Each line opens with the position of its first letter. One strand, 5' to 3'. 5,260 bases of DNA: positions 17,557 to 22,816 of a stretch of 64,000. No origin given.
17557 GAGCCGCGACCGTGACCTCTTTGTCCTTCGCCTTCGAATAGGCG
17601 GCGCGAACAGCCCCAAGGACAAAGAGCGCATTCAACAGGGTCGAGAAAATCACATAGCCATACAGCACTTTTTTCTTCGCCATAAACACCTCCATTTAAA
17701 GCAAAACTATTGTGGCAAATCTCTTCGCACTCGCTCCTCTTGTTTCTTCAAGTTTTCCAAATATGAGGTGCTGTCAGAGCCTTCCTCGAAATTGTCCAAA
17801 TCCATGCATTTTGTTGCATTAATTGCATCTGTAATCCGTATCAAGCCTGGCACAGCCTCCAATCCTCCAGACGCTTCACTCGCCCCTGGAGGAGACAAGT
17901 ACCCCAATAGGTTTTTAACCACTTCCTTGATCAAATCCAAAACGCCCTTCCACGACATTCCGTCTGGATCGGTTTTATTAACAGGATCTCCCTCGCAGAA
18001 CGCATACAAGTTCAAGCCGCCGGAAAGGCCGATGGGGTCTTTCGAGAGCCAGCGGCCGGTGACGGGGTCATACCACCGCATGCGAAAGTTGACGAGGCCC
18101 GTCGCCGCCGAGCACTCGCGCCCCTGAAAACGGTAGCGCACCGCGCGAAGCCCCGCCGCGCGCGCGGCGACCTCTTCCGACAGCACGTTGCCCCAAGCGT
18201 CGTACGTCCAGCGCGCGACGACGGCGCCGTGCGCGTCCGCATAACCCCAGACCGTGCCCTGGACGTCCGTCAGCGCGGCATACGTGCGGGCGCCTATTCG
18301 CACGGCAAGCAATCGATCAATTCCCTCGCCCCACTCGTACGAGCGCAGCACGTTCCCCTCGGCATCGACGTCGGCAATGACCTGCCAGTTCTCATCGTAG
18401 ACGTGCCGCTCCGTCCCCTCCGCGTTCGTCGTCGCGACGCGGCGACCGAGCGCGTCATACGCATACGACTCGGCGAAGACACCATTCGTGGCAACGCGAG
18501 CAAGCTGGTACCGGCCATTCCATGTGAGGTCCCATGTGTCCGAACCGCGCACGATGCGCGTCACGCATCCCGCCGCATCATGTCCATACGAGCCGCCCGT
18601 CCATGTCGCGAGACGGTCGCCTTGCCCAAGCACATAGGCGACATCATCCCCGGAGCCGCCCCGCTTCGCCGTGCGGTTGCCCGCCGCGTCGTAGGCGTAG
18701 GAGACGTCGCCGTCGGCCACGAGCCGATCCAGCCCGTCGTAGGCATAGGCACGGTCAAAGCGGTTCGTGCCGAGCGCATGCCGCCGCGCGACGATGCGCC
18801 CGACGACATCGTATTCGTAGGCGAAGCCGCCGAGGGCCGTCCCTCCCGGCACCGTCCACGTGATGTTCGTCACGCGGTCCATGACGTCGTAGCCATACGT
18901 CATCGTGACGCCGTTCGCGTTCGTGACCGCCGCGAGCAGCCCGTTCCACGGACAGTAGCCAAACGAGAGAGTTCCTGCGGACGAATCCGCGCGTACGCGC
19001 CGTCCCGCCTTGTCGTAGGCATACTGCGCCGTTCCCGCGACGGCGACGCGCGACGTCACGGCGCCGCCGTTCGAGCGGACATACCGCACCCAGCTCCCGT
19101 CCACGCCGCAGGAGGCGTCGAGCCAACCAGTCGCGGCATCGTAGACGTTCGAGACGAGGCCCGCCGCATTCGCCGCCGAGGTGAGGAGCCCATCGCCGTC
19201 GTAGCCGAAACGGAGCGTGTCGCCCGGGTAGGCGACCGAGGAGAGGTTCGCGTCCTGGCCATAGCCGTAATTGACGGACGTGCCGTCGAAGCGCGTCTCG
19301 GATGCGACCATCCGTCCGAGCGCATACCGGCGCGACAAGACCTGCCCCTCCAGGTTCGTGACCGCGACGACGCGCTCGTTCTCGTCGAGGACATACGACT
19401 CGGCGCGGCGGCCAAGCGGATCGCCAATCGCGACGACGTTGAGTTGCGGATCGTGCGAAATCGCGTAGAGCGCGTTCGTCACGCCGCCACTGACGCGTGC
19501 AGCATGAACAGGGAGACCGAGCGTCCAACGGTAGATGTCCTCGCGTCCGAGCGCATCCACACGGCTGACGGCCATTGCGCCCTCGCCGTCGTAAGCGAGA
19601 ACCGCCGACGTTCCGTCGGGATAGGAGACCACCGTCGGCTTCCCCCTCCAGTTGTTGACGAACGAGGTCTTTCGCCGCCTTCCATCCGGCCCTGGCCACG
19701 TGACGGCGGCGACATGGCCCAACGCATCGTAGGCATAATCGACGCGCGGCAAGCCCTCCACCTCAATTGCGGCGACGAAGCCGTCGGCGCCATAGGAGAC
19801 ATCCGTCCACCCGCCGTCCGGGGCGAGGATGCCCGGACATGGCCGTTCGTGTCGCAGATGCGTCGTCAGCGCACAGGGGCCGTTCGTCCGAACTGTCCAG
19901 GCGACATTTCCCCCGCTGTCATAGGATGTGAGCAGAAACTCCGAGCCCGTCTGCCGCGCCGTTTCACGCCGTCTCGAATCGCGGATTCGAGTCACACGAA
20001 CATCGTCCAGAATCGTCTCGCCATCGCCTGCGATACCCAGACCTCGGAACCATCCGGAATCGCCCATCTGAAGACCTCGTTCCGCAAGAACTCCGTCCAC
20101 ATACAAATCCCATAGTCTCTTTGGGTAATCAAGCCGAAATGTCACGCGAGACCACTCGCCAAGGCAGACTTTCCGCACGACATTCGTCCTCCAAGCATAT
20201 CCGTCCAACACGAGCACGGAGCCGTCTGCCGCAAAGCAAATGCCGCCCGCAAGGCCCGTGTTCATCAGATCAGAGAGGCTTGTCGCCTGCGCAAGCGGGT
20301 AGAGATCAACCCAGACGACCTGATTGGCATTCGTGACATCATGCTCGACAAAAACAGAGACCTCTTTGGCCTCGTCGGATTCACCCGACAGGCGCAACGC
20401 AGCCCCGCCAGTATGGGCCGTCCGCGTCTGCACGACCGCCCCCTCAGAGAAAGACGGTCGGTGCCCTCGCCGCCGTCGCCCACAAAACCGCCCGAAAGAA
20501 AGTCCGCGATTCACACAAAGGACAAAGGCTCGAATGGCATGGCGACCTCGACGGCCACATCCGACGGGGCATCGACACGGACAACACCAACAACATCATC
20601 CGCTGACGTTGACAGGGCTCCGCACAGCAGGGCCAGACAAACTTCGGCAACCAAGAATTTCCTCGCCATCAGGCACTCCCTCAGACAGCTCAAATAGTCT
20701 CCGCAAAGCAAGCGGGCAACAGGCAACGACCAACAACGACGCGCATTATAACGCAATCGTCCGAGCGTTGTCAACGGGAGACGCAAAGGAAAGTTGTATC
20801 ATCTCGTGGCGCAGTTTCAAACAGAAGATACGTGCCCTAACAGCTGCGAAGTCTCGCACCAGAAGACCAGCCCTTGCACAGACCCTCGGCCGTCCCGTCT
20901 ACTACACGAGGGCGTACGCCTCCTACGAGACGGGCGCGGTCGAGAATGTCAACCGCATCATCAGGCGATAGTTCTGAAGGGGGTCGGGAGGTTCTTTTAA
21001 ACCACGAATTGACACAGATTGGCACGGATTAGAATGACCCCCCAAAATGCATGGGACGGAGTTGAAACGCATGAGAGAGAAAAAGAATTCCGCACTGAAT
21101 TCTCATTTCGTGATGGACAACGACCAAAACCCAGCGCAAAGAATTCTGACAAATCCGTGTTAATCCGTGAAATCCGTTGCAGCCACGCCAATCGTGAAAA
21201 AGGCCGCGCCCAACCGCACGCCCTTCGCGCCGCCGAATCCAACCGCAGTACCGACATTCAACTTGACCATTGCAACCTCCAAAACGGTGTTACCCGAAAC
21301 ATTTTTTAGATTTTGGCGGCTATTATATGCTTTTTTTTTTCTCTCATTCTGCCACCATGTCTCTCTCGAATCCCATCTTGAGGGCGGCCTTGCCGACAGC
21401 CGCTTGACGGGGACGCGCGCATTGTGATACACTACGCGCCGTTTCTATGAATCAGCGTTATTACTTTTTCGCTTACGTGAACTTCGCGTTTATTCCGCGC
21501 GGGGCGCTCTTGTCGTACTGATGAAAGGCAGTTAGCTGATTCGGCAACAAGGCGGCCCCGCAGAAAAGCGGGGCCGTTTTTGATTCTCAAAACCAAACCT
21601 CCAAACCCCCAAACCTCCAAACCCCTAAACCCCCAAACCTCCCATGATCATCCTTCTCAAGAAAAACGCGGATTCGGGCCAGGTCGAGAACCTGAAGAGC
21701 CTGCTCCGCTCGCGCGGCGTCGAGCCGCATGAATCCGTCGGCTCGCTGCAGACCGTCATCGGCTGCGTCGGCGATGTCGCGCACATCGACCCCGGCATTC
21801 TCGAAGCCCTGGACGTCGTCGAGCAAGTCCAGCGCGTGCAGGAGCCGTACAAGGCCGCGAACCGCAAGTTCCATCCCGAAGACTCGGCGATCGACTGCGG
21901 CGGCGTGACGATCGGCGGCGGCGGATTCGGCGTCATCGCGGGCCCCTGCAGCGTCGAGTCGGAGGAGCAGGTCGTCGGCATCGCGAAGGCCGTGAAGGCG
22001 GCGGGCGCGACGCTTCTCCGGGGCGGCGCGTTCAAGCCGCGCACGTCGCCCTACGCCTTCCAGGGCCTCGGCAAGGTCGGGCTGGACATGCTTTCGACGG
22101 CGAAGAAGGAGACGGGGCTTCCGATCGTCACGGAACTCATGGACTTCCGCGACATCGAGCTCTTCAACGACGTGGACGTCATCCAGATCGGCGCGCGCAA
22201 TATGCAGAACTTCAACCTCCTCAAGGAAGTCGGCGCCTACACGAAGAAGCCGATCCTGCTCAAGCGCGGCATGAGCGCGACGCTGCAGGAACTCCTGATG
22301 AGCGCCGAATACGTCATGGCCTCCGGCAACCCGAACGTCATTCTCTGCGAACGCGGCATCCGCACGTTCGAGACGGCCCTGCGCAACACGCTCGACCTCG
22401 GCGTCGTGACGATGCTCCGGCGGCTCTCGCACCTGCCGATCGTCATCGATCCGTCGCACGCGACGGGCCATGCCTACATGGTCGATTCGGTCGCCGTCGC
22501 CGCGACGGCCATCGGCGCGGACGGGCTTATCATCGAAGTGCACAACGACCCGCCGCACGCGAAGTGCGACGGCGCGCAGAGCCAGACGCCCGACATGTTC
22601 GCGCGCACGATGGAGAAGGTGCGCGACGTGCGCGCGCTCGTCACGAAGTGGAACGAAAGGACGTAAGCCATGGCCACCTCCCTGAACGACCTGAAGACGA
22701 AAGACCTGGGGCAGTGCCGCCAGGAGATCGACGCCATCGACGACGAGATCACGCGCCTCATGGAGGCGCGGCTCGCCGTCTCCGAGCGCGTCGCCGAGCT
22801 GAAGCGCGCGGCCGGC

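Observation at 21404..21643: Tyr/Phe-rich leader-peptide attenuator upstream of aroF-pheA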

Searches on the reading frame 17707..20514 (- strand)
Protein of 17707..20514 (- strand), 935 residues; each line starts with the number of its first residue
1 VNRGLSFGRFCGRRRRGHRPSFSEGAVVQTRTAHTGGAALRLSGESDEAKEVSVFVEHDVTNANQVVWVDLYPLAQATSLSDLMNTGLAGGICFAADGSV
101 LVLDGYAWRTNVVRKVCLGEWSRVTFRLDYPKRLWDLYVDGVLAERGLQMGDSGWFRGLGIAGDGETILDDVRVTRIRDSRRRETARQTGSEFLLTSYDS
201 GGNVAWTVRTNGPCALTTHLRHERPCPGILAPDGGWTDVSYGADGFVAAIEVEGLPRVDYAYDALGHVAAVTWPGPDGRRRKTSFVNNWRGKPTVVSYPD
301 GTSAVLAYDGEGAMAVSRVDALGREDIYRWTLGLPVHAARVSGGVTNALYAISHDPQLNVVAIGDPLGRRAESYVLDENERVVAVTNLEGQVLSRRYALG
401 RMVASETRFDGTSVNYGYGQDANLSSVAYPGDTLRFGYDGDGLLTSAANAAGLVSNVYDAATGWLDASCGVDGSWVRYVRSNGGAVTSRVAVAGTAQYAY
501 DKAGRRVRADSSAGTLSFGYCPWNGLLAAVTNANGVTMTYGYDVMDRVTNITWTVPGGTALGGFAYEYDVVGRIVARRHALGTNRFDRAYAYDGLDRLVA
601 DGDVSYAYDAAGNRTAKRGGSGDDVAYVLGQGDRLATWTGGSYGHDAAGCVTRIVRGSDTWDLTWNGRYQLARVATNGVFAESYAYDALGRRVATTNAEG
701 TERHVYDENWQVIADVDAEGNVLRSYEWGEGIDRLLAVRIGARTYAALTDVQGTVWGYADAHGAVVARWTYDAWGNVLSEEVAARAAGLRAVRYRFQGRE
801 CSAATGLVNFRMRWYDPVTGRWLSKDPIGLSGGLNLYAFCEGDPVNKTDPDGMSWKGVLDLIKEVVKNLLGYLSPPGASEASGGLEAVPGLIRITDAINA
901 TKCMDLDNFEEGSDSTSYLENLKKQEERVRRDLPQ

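Call 5: search_protein_families(library=pfam, proteins=[window:17707-20514:-])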
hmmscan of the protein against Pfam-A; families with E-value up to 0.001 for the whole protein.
window:17707-20514:- (935 aa): 2 families
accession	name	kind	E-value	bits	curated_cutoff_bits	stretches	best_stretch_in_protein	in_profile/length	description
PF05593.20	RHS_repeat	-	1.5e-28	99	22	1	524-552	4-32/38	RHS Repeat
PF25023.1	TEN_YD-shell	-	0.00017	20.2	50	0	538-826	575-866/909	Teneurin YD-shell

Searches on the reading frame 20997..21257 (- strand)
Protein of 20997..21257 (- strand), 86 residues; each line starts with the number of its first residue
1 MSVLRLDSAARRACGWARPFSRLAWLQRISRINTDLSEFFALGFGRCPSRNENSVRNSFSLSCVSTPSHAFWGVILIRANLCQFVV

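Call 5: search_protein_families(library=pfam, proteins=[window:20997-21257:-])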
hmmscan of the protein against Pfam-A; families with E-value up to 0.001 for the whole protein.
window:20997-21257:- (86 aa): 0 families

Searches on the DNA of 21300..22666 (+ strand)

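Call 14: search_rna_families(source=window, start=21300, end=21700, threshold=evalue, max_evalue=10)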
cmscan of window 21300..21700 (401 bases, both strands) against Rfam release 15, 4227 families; matches with E-value up to 10: 7.
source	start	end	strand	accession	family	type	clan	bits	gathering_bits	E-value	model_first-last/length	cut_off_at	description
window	21553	21578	+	RF01519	CC0196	Gene; sRNA;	-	19.3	35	0.044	33-58/58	no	Caulobacter sRNA CC0196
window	21520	21583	+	RF01859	Phe_leader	Cis-reg; leader;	-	18.6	55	1.2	1-125/125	no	Phenylalanine leader peptide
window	21616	21634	+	RF01489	sbrA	Gene; sRNA;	-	13.3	45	6.2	12-30/71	no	Listeria sRNA sbrA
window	21521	21576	+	RF02236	asX2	Gene; sRNA;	-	12.9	70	6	1-87/87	no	Xanthomonas sRNA asX2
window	21504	21580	+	RF04180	BTnc231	Gene; sRNA;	-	12.4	80.4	5.7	1-154/154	no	Bacteroides sRNA BTnc231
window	21550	21685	-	RF02272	Vax2os1_3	Gene; lncRNA;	-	11.5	50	4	61-199/199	no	Vax2os1 conserved region 3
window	21549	21579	+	RF02744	Rev39_5p_UTR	Cis-reg;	-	8.2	88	5.2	193-228/300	no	Soft rot Enterobacteriaceae Rev 39 5'UTR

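Call 54: search_rna_families(sources=[L010, L011, L015, L020, L025, L026, L027, L037, L041, L057, L003, L004, L086, L163, L168, L009], threshold=gathering)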
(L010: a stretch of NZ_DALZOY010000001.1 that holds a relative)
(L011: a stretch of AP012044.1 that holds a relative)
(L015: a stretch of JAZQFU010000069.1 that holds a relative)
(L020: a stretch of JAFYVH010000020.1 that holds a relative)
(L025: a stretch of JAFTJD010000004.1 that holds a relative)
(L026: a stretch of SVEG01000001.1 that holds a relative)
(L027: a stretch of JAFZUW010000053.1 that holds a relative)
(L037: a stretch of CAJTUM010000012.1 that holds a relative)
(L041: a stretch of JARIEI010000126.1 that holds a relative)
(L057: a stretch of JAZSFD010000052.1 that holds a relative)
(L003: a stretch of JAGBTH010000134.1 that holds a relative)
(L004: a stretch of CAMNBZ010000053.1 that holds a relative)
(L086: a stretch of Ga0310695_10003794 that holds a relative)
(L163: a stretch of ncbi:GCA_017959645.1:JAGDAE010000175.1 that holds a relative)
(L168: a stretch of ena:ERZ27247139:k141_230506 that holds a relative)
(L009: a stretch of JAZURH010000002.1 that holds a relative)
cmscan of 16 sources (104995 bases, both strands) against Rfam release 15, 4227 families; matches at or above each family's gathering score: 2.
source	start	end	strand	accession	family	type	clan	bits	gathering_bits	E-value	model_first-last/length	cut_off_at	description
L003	317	390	-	RF00005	tRNA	Gene; tRNA;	CL00001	69.6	29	6.5e-13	1-71/71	no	tRNA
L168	1178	1251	+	RF00005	tRNA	Gene; tRNA;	CL00001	64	29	2.3e-11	1-71/71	no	tRNA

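Call 62: build_rna_model(alignment_id=A1, structure=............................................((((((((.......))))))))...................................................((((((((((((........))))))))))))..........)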
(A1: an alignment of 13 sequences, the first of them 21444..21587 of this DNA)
Model R1 built from alignment A1 (13 sequences, 160 columns); structure: as given.
model positions 148; base pairs 20; branch points 1; effective number of sequences 8.17; information 0.59 bits per position. Calibrated on 0.2 Mb of random sequence (short: E-values are rough).
structure used (alignment columns):
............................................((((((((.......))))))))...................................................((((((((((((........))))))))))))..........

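Call 63: search_with_rna_model(model_id=R1, sources=[window, L001, L002, L005, L006, L007, L008, L081, L082, L083, L084, L085, L087, L088, L169, L170, L171, L172, L173, L174, L178, L182, L010, L011, L015, L020, L025, L026, L027, L037, L041, L057, L090, L095, L100, L109, L123, L160], max_evalue=1)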
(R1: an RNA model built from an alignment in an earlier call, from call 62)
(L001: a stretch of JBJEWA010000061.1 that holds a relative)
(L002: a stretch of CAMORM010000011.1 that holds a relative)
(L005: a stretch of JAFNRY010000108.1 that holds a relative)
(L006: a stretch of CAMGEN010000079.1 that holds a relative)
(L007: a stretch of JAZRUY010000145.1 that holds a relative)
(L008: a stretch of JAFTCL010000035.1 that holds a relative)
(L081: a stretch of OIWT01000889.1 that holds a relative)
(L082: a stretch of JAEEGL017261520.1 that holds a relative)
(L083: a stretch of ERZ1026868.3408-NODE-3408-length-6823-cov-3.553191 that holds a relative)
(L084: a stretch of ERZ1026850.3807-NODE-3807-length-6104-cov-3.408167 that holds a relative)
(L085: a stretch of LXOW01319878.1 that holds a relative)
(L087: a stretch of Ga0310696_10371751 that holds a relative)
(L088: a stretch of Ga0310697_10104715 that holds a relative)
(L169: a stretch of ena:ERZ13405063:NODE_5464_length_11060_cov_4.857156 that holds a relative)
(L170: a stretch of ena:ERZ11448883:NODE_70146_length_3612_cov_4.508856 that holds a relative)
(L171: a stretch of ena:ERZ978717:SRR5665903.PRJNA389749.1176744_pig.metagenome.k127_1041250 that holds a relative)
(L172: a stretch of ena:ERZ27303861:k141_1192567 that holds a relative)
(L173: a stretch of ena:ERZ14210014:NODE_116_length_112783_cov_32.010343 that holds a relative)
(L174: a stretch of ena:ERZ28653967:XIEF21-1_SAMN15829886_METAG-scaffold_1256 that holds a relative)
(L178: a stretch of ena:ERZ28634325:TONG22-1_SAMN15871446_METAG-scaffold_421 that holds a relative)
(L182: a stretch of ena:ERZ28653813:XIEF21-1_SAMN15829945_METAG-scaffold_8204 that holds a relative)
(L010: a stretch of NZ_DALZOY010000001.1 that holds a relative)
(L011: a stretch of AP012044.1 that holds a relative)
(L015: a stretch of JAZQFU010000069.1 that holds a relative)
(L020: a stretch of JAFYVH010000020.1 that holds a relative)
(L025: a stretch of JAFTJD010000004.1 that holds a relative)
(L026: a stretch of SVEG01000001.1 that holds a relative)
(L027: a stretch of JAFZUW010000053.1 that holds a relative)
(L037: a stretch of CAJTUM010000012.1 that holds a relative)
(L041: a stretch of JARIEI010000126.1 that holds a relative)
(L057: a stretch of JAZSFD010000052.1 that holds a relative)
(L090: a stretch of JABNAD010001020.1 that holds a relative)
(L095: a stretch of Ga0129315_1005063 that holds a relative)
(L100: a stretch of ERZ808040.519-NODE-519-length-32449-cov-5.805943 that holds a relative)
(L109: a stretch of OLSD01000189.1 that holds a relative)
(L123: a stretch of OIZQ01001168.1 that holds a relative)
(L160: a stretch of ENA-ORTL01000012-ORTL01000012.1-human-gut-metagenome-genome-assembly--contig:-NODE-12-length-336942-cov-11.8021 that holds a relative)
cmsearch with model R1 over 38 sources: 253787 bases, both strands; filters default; matches with E-value up to 1: 13.
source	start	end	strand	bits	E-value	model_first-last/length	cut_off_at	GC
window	21444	21585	+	109.2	7e-17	1-148/148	no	0.51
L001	1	45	+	40.5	0.00011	107-148/148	5'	0.62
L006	100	237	+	31.1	0.0049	1-148/148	no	0.45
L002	531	673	+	28.2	0.016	1-148/148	no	0.54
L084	1108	1254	+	27.7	0.02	1-148/148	no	0.52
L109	2310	2450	+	27.7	0.02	1-148/148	no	0.41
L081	1108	1254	+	27.2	0.025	1-148/148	no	0.52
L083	1108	1254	+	27.2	0.025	1-148/148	no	0.52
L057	2779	2878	+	26.9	0.027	1-148/148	no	0.33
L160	2181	2329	+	24.4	0.075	1-148/148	no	0.42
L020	2824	2987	+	23.3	0.12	1-148/148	no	0.35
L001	7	47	-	21.1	0.29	103-140/148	no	0.66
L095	606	775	+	20.4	0.39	1-148/148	no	0.45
